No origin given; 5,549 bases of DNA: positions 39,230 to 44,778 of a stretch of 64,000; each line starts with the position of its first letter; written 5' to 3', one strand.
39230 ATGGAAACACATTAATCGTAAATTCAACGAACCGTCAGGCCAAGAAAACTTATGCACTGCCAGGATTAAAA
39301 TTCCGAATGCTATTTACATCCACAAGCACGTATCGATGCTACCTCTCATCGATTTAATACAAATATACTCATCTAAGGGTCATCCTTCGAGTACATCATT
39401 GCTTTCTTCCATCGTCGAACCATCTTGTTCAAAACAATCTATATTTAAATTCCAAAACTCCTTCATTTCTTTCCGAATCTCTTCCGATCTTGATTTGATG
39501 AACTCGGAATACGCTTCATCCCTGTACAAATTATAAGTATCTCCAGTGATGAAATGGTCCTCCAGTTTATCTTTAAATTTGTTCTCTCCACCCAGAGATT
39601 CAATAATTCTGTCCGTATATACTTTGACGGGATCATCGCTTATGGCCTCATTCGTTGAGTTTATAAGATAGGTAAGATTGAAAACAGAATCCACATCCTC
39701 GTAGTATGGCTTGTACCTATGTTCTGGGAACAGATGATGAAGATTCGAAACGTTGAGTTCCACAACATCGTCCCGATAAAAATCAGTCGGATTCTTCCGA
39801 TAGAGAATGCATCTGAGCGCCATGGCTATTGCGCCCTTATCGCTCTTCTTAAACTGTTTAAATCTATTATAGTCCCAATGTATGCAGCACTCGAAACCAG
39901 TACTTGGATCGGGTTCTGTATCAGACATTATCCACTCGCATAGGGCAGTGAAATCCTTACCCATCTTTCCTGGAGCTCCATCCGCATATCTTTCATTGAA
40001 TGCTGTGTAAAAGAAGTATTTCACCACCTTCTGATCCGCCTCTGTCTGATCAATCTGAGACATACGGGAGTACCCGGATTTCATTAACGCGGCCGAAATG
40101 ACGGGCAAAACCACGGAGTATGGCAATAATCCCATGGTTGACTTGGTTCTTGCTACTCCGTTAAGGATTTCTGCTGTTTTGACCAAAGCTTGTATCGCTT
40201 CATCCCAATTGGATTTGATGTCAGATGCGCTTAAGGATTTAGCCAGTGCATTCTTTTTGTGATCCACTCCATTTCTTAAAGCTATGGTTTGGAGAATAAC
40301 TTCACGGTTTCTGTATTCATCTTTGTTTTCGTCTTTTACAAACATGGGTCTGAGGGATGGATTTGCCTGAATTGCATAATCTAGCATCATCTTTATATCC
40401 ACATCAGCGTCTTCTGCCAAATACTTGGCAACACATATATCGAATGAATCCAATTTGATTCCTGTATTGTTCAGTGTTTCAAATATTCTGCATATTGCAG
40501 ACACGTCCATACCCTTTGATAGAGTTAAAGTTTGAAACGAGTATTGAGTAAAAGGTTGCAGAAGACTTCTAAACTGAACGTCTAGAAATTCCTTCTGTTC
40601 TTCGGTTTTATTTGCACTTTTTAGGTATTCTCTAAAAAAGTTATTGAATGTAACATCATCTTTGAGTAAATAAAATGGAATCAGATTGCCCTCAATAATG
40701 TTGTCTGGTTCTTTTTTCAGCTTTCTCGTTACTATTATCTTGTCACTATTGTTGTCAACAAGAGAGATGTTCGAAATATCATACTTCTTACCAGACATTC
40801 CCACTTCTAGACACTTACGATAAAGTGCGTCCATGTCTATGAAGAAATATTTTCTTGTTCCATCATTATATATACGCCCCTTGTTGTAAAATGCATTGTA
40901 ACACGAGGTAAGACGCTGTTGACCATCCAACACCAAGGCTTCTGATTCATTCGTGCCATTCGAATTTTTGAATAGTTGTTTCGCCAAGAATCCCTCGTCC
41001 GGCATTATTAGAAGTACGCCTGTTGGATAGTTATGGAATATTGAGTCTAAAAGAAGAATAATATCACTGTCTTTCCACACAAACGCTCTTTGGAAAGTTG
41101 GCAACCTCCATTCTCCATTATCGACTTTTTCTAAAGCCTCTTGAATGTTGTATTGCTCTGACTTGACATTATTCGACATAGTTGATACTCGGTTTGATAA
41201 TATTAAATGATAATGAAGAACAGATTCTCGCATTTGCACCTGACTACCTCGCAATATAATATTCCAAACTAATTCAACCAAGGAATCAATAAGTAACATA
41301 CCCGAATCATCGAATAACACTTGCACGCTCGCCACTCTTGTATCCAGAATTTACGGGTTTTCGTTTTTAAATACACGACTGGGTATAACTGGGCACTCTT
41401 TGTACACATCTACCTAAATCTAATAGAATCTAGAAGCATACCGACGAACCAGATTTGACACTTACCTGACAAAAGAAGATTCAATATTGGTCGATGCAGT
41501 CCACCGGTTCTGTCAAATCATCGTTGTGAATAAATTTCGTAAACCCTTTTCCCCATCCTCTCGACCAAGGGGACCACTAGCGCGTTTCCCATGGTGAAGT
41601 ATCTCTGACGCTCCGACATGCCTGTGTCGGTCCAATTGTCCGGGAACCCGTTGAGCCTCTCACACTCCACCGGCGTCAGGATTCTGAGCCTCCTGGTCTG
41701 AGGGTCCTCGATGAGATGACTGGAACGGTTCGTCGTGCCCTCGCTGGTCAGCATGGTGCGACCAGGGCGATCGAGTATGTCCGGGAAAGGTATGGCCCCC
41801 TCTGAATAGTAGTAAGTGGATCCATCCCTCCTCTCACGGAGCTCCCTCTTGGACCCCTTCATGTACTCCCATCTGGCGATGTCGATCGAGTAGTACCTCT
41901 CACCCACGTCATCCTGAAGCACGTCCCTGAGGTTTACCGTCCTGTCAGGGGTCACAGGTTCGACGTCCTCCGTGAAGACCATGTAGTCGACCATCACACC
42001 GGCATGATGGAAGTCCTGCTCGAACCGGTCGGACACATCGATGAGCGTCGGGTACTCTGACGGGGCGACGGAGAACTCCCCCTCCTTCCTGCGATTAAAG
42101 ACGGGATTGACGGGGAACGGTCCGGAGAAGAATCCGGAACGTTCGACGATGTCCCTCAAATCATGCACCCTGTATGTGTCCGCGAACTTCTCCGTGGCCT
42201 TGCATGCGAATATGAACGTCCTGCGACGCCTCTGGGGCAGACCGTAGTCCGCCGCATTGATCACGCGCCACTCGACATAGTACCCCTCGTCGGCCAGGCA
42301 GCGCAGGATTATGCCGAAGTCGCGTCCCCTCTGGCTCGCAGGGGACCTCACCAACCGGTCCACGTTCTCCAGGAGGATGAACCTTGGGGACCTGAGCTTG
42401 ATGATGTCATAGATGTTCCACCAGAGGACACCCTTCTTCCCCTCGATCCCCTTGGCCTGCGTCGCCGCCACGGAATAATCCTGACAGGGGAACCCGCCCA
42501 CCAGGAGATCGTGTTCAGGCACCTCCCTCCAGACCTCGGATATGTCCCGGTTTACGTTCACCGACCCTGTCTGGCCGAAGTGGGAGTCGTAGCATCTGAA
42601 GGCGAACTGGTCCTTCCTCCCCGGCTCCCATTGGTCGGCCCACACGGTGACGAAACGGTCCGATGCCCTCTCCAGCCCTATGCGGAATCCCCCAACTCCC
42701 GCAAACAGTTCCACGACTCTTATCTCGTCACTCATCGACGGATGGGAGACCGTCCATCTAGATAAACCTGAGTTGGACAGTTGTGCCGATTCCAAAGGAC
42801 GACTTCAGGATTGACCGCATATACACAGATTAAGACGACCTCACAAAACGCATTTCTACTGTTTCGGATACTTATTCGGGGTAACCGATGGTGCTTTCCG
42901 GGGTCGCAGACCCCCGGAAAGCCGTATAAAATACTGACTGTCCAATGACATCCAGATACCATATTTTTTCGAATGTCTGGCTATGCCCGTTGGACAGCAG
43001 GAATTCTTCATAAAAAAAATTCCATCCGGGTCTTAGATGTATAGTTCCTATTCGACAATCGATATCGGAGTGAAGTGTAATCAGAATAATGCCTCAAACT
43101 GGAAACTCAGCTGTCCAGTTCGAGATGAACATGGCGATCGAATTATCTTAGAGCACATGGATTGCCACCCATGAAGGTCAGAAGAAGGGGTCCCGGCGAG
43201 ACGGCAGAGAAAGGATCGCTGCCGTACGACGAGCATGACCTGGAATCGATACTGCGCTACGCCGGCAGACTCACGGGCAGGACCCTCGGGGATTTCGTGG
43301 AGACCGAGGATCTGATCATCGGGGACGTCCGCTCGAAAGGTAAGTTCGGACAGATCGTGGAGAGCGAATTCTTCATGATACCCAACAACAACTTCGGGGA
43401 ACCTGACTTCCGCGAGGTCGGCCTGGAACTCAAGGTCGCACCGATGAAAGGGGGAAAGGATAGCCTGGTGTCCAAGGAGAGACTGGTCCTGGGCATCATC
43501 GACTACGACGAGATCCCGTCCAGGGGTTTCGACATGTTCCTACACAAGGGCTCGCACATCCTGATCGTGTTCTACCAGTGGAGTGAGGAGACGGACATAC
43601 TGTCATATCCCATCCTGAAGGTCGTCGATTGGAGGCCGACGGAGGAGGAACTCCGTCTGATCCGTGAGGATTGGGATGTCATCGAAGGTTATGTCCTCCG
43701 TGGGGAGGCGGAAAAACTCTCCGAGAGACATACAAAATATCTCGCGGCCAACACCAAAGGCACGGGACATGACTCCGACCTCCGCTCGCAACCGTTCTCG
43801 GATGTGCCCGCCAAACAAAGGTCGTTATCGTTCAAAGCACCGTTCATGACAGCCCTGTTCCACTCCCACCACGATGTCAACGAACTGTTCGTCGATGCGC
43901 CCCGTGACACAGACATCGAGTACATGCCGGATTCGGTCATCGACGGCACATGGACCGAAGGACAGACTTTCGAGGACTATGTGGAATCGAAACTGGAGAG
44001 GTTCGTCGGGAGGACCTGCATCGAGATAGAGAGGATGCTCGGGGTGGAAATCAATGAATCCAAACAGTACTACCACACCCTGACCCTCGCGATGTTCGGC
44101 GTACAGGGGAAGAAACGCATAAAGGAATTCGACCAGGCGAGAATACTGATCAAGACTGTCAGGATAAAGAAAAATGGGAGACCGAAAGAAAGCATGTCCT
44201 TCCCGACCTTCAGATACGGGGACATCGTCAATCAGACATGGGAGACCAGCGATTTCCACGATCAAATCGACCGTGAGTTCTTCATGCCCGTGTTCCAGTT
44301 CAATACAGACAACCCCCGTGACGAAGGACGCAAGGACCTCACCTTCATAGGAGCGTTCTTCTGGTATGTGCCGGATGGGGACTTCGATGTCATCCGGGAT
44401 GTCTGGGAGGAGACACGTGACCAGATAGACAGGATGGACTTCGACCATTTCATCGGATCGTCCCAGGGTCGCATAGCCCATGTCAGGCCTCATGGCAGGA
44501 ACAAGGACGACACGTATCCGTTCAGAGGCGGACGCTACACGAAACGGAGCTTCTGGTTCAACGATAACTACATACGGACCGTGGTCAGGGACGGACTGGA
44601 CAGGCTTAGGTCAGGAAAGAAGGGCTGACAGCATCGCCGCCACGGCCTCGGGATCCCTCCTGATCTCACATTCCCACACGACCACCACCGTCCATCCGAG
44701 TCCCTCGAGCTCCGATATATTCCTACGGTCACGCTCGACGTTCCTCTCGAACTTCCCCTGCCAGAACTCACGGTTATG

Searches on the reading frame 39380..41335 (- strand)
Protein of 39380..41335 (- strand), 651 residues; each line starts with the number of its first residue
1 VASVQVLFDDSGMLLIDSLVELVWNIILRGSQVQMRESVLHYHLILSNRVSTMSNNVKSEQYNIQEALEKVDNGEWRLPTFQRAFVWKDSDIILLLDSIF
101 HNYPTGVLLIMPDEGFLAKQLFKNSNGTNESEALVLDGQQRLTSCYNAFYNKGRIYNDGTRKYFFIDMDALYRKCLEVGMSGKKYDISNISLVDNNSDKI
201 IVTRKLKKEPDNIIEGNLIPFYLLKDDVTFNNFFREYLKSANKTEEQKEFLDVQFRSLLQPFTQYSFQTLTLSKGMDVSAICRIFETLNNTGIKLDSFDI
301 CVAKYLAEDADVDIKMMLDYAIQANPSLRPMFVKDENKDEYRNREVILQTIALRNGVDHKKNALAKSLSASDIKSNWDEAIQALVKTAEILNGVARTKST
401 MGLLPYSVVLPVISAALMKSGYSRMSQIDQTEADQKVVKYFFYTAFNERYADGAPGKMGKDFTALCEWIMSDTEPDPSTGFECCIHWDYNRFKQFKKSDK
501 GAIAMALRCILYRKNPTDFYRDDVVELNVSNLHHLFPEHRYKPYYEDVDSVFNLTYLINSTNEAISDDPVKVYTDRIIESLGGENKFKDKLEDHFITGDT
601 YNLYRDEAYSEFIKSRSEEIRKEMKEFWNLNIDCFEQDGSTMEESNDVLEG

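Call 6: search_protein_families(library=pfam, proteins=[window:39380-41335:-], max_evalue=0.01)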
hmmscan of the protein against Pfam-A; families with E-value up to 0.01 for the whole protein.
window:39380-41335:- (651 aa): 1 family
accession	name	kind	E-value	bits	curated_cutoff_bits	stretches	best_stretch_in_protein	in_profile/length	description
PF03235.19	GmrSD_N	-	6.4e-28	98.7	33.2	1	65-305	2-198/199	GmrSD restriction endonuclease, N-terminal domain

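Call 7: search_protein_families(library=padloc, proteins=[window:39380-41335:-], max_evalue=0.01)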
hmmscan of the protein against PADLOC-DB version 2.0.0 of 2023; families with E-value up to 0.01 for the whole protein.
window:39380-41335:- (651 aa): 12 families
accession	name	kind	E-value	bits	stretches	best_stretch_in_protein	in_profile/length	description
PDLC04151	HEC-05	-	5.6e-26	89.4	3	45-110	12-74/600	-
PDLC04709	PDC-M55C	-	3.4e-20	70.2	1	56-452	9-372/554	-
PDLC04150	HEC-05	-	9.6e-15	52.4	1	62-627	8-580/583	-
PDLC04155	HEC-06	-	4.5e-09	33.3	1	53-144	1-82/562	-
PDLC03877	NsnA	-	5.1e-09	33.9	1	56-354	45-243/385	-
PDLC04027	PD-T4-2_A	-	9.7e-07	26.1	0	278-370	168-255/363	-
PDLC04157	HEC-06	-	1.6e-06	25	1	54-311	2-238/558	-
PDLC04153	HEC-05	-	1.9e-06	24.4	1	63-110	8-55/621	-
PDLC02695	Orf5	-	1.5e-05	21.6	1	57-144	3-90/601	Orf5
PDLC04154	HEC-06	-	2.7e-05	21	0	57-144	7-84/569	-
PDLC01613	Csm3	-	0.0067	15.3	1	149-265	76-164/177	"CAS-III-A,CAS-III-D; effector_G7"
PDLC02792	SspE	-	0.0073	12.7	0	64-101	13-49/771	SspE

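Call 8: search_protein_families(library=ncbifam, proteins=[window:39380-41335:-], max_evalue=1)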
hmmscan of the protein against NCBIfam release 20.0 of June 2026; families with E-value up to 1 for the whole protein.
window:39380-41335:- (651 aa): 0 families

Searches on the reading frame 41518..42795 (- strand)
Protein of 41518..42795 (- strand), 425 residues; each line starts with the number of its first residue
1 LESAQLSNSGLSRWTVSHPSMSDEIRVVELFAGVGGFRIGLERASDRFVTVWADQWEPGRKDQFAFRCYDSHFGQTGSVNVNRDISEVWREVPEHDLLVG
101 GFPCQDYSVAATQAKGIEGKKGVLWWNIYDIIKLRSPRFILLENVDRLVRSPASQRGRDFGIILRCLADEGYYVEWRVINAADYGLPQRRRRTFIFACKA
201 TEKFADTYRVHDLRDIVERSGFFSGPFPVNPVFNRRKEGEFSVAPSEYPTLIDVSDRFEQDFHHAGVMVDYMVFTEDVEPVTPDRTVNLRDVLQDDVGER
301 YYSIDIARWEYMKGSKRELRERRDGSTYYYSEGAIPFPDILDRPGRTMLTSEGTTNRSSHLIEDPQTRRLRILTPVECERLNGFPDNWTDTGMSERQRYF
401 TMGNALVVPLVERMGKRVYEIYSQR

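Call 6: search_protein_families(library=pfam, proteins=[window:41518-42795:-], max_evalue=0.01)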
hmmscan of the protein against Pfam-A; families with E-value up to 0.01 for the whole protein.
window:41518-42795:- (425 aa): 1 family
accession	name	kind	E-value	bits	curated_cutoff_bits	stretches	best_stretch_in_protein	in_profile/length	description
PF00145.23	DNA_methylase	-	4.1e-61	207.6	22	1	25-418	1-322/324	C-5 cytosine-specific DNA methylase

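Call 7: search_protein_families(library=padloc, proteins=[window:41518-42795:-], max_evalue=0.01)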
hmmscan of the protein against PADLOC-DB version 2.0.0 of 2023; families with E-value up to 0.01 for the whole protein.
window:41518-42795:- (425 aa): 65 families (the best 25 are shown)
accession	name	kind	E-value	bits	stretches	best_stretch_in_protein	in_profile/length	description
PDLC03329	MTase_II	-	7.8e-153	507.5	1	21-422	1-403/407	Type II methyltransferase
PDLC03272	MTase_II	-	2e-61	206.3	1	18-423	68-391/407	Type II methyltransferase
PDLC03378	MTase_II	-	3.4e-44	149.5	2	25-204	3-173/344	Type II methyltransferase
PDLC02653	DrmMII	-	5.5e-44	148.4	2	21-202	1-177/333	DrmMII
PDLC03361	MTase_II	-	2.7e-43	146.4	2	22-216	84-300/455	Type II methyltransferase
PDLC00033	DruM2|DruM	-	2.8e-37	126.9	2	18-202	12-194/368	DNA cytosine methylase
PDLC03217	MTase_II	-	2.4e-36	123.4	1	25-210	22-198/703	Type II methyltransferase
PDLC00026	DruM2|DruM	-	6.3e-35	119.3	1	22-422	2-318/336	DNA cytosine methylase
PDLC03234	MTase_II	-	6.7e-35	119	1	23-205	3-181/375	Type II methyltransferase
PDLC03716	oMTase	-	4.6e-31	106.2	2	25-197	39-198/349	orphan methyltransferase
PDLC03324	MTase_II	-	2.8e-29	100.2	1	25-199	6-170/408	Type II methyltransferase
PDLC03734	oMTase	-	3.4e-28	96.8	2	24-201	3-171/444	orphan methyltransferase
PDLC00027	DruM2|DruM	-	4.7e-28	96.6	1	22-198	9-171/361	DNA cytosine methylase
PDLC00034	DruM2|DruM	-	1.1e-27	94.6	1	23-209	6-198/457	DNA cytosine methylase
PDLC03269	MTase_II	-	1.8e-27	94.5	1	24-199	3-166/437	Type II methyltransferase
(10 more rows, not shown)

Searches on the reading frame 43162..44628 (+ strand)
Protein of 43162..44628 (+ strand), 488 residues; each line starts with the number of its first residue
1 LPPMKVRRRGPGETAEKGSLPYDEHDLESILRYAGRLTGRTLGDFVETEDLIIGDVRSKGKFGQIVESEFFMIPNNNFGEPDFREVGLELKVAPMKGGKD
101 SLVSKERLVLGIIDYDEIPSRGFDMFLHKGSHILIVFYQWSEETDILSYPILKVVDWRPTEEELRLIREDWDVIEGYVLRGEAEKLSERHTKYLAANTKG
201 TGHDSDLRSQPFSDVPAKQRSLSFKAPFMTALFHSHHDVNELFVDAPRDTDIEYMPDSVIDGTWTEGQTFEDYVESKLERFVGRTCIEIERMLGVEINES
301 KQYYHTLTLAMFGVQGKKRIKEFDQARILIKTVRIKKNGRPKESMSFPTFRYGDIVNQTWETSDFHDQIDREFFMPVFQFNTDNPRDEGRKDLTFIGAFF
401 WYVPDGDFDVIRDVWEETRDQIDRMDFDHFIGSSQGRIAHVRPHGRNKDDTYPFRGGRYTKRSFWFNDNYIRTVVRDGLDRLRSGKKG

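Call 6: search_protein_families(library=pfam, proteins=[window:43162-44628:+], max_evalue=0.01)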
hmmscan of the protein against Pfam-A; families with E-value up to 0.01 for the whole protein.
window:43162-44628:+ (488 aa): 1 family
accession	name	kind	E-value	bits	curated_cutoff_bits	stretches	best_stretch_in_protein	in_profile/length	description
PF02976.21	MutH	-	4.3e-27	94.4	23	2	71-170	1-103/103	DNA mismatch repair enzyme MutH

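Call 7: search_protein_families(library=padloc, proteins=[window:43162-44628:+], max_evalue=0.01)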
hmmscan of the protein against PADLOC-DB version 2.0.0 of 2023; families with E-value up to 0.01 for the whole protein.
window:43162-44628:+ (488 aa): 1 family
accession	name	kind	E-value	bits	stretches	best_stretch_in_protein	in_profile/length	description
PDLC03553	REase_II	-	1.4e-63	213.5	1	38-423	47-430/527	Type II restriction enzyme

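Call 8: search_protein_families(library=ncbifam, proteins=[window:43162-44628:+], max_evalue=1)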
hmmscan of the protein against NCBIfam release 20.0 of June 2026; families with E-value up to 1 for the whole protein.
window:43162-44628:+ (488 aa): 3 families
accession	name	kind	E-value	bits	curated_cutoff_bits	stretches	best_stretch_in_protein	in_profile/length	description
NF040973.1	restrict_Sau3AI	equivalog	1.2e-104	350.9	300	1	28-475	4-474/475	Sau3AI family type II restriction endonuclease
NF003458.0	PRK05070.1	equivalog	2.5e-23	82.4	243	2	26-203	8-185/223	DNA mismatch repair endonuclease MutH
TIGR02248.1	mutH_TIGR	equivalog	2e-19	69.6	229.9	2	27-201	5-179/217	DNA mismatch repair endonuclease MutH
